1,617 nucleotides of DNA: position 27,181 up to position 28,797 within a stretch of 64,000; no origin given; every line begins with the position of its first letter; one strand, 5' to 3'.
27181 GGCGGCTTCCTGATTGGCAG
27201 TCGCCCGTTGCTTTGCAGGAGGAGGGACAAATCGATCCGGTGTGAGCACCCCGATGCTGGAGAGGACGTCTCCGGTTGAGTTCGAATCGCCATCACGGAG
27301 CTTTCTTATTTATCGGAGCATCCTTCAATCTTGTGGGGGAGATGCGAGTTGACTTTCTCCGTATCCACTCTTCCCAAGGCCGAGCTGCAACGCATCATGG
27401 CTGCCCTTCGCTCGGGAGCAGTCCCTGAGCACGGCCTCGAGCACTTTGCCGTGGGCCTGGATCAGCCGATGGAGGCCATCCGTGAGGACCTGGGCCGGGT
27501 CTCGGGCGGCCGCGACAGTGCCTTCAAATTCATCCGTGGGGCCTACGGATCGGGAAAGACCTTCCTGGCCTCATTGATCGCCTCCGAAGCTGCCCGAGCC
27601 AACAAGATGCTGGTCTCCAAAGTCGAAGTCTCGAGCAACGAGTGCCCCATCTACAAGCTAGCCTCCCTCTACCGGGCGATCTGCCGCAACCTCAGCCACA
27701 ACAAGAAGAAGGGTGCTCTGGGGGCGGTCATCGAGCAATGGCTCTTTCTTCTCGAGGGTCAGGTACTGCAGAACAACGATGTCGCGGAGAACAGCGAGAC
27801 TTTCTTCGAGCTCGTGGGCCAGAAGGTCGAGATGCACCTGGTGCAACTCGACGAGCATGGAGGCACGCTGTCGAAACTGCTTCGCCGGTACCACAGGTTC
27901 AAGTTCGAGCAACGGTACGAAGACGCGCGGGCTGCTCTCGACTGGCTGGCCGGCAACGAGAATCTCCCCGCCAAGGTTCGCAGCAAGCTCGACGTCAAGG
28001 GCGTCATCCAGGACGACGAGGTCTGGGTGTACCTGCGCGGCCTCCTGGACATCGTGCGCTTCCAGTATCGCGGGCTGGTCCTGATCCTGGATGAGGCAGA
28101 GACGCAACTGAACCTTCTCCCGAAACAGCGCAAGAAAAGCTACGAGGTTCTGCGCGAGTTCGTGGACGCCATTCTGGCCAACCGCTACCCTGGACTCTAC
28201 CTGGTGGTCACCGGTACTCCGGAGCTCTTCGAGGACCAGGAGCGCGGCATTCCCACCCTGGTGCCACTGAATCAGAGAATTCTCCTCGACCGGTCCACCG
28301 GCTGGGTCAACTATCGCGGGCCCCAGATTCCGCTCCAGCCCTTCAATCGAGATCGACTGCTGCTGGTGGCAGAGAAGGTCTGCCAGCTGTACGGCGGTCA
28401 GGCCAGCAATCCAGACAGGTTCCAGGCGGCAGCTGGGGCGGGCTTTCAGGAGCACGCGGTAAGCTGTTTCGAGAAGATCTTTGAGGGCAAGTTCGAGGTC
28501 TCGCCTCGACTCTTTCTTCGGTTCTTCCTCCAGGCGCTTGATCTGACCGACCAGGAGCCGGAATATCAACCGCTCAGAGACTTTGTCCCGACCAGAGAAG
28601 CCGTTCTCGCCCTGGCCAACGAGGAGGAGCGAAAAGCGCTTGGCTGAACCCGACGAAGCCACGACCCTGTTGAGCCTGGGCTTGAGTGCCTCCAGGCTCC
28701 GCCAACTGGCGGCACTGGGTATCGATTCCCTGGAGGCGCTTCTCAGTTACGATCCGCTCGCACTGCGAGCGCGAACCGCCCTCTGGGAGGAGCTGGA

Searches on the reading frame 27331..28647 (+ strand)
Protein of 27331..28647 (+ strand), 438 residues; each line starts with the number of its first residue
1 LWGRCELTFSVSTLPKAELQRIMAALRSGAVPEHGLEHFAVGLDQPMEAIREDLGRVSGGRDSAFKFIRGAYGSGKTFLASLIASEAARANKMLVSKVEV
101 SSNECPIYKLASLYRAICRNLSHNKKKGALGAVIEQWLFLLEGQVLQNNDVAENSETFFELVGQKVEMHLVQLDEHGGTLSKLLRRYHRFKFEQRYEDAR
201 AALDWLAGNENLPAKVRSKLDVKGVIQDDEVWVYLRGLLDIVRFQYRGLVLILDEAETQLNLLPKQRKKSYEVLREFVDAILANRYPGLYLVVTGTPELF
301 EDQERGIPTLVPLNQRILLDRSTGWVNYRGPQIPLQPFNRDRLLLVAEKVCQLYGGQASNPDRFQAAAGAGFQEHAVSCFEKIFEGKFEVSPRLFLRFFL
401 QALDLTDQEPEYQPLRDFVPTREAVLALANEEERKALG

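Call 6: search_protein_families(library=padloc, proteins=[window:27331-28647:+], max_evalue=0.001)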
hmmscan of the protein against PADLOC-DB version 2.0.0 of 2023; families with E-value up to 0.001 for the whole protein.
window:27331-28647:+ (438 aa): 2 families
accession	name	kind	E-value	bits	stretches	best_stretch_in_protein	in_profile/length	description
PDLC02494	BrxD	-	2.1e-107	358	1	14-433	4-424/440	BrxD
PDLC03959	SngB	-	1.4e-49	167.4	1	13-413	5-410/439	-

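Call 8: search_protein_families(library=pfam, proteins=[window:27331-28647:+], max_evalue=0.001)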
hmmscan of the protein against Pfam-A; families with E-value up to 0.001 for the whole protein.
window:27331-28647:+ (438 aa): 3 families
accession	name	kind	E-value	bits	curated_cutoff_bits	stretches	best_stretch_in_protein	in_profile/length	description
PF10923.14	BrxC_BrxD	-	1.7e-100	337.3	22.2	1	15-416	2-408/414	BREX system ATP-binding protein BrxC/D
PF13401.12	AAA_22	-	1.2e-07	32.6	27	0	67-137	9-65/130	AAA domain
PF13191.12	AAA_16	-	1e-05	26.6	32.6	1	41-172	3-104/167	AAA ATPase domain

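Call 61: search_protein_families(library=ncbifam, proteins=[window:27331-28647:+], max_evalue=0.00001)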
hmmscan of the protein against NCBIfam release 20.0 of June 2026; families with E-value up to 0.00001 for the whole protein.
window:27331-28647:+ (438 aa): 1 family
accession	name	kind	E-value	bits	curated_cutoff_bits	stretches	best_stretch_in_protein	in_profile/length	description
NF033438.1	BREX_BrxD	equivalog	1e-105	354.3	350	1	18-433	4-420/423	BREX system ATP-binding protein BrxD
